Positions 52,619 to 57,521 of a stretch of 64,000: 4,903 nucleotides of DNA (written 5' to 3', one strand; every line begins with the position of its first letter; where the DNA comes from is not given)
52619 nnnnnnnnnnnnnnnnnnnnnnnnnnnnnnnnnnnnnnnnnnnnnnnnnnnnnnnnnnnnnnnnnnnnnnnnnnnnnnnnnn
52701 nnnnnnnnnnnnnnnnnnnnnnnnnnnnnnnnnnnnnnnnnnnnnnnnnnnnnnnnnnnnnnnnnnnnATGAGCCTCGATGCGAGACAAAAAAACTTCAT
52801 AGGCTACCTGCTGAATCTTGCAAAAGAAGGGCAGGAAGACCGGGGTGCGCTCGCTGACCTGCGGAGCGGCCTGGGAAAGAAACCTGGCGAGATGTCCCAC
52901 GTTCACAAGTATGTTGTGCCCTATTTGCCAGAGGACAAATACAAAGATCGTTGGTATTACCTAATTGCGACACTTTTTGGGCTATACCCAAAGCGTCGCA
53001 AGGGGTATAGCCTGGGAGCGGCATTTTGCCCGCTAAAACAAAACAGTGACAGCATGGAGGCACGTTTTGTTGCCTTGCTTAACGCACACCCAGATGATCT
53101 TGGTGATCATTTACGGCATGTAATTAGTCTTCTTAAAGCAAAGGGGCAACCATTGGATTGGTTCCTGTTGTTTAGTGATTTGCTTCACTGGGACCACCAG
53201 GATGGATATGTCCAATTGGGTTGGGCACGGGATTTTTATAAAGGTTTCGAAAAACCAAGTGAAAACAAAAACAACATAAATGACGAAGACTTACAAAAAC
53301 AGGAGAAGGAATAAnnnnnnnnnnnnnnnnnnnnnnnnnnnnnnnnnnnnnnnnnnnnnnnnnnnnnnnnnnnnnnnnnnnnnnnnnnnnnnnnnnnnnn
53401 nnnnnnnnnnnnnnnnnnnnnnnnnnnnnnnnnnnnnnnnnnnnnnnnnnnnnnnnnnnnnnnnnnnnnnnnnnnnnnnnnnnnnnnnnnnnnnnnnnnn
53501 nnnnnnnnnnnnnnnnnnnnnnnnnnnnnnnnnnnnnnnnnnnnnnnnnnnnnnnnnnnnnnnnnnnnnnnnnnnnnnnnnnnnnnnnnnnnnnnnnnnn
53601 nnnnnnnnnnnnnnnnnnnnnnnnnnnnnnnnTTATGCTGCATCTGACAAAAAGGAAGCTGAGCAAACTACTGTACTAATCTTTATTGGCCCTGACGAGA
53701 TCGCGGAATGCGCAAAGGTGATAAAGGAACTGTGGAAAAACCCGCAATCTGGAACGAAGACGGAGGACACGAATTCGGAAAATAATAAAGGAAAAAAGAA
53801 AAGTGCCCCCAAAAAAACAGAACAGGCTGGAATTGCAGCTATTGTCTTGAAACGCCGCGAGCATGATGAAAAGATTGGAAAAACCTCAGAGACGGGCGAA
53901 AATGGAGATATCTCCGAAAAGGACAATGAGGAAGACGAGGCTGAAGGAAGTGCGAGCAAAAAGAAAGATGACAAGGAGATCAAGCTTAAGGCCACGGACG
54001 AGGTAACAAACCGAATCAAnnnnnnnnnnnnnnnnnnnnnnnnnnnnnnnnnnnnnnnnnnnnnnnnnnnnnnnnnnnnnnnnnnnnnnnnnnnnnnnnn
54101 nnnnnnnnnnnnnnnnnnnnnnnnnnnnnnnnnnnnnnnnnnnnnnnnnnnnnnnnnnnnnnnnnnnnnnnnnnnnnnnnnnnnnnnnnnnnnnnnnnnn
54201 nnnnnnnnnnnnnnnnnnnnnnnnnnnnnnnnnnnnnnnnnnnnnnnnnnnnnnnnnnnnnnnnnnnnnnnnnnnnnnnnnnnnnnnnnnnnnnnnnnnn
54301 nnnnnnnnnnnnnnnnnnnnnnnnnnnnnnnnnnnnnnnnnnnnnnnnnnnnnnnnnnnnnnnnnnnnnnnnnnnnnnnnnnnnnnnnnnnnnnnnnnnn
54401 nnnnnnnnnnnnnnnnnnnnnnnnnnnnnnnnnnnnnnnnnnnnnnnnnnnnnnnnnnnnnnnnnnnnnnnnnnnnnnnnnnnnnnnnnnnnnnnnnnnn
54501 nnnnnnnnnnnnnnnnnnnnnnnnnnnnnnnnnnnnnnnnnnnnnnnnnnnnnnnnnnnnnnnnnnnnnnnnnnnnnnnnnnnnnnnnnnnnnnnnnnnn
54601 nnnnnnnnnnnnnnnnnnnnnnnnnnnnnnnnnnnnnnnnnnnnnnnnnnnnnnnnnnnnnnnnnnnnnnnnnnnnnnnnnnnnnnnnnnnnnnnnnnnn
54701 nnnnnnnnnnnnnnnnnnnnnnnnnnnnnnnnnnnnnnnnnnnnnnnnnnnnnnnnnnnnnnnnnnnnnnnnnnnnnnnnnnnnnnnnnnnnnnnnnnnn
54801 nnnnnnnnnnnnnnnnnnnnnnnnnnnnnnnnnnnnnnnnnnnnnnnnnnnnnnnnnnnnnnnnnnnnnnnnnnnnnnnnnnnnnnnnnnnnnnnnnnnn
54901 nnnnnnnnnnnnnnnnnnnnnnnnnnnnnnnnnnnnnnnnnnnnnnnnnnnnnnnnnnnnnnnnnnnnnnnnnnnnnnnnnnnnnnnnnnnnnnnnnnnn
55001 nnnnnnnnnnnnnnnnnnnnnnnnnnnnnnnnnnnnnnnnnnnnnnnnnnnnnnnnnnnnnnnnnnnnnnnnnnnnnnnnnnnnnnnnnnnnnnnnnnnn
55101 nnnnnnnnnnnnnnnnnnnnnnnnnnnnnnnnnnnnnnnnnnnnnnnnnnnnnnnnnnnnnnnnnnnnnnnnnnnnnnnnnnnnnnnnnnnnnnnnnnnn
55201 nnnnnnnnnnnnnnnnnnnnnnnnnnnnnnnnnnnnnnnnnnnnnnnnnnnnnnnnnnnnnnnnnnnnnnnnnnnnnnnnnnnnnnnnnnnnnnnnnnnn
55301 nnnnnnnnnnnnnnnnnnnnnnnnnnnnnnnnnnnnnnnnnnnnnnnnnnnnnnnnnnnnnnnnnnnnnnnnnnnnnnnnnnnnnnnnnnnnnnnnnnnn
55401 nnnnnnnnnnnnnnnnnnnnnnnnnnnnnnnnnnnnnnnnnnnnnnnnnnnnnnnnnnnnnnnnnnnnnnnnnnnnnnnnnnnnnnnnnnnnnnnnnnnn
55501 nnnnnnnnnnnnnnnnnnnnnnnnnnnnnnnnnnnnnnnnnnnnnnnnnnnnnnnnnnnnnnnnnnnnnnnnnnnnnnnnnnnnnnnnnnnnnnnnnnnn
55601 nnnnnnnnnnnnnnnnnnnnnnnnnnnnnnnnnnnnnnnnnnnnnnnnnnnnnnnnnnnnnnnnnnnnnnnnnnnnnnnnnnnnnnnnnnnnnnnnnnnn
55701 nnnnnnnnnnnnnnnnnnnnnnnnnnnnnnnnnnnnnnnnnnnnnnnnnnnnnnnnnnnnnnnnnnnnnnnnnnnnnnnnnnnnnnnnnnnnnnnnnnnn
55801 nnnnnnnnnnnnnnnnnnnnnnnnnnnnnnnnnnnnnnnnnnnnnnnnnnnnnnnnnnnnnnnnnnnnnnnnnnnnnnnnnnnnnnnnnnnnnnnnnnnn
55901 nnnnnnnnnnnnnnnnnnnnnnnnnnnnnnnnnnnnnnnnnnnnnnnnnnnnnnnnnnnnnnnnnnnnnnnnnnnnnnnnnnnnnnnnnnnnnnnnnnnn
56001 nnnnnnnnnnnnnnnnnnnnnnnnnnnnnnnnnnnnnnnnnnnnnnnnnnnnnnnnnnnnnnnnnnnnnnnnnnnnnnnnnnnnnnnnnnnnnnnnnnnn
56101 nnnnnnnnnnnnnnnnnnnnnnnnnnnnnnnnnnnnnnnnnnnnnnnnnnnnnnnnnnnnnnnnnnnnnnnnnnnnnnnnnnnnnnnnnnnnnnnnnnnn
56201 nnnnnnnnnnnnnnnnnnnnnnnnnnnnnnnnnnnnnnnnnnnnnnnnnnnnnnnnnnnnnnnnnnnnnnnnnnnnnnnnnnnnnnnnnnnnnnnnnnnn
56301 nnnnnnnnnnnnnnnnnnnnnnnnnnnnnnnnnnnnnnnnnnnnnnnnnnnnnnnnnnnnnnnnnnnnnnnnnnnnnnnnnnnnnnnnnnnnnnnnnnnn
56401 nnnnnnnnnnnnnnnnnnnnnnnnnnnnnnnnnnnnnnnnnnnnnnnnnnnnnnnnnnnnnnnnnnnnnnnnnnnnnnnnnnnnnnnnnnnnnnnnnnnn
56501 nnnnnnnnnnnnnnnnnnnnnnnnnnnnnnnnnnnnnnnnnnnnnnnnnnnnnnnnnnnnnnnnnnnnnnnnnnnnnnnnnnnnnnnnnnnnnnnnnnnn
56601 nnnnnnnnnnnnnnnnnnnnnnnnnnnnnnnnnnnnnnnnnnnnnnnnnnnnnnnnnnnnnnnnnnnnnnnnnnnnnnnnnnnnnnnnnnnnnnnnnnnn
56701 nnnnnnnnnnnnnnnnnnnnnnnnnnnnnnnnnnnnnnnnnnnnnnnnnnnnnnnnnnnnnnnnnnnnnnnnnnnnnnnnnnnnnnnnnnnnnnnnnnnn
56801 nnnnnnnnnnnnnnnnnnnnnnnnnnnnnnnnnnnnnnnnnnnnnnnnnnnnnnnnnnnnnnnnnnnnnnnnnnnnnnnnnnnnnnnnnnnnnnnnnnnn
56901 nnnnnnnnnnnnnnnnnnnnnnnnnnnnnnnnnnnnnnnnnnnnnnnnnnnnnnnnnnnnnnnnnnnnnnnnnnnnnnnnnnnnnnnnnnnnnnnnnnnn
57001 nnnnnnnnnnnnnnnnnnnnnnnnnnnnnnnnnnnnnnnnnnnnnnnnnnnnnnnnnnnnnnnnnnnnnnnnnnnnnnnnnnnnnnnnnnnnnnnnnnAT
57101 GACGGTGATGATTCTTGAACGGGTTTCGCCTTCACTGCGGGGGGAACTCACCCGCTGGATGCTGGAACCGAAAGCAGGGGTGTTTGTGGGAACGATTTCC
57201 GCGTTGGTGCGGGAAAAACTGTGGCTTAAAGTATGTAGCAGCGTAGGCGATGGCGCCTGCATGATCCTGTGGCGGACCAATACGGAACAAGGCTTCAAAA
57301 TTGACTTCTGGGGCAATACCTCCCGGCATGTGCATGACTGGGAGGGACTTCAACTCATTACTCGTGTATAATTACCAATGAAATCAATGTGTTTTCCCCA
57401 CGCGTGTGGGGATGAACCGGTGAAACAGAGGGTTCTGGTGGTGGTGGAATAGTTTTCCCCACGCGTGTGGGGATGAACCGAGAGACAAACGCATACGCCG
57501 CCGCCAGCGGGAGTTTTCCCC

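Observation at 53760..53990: Cas7e (CasC) carries a ~100-aa highly charged low-complexity insertion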

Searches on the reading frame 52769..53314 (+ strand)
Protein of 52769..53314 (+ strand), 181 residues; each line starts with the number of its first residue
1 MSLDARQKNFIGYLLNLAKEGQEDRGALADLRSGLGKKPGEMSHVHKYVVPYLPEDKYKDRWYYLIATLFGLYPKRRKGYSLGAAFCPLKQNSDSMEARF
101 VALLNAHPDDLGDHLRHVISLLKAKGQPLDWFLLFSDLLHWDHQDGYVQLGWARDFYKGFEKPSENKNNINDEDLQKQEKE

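Call 3: search_protein_families(library=pfam, proteins=[window:52769-53314:+])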
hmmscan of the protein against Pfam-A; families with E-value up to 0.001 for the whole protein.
window:52769-53314:+ (181 aa): 1 family
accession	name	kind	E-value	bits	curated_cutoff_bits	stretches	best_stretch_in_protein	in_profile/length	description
PF09485.15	CRISPR_Cse2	-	2.8e-31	109.2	24.6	1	27-157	1-137/137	CRISPR-associated protein Cse2 (CRISPR_cse2)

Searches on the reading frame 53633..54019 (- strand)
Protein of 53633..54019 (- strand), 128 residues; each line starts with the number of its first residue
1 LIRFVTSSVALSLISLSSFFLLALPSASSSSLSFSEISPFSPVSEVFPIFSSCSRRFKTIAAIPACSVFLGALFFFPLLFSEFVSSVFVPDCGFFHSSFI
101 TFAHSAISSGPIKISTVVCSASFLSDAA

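Call 69: search_protein_families(library=pfam, proteins=[window:53633-54019:-], max_evalue=1)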
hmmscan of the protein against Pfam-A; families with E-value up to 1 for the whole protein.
window:53633-54019:- (128 aa): 0 families

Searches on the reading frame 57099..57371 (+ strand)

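Call 3: search_protein_families(library=pfam, proteins=[window:57099-57371:+])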
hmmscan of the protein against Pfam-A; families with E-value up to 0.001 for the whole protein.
window:57099-57371:+ (90 aa): 1 family
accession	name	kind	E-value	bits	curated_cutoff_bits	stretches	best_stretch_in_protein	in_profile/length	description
PF09707.15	Cas_Cas2CT1978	-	1e-32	112.5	24.7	1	1-86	1-86/86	CRISPR-associated protein (Cas_Cas2CT1978)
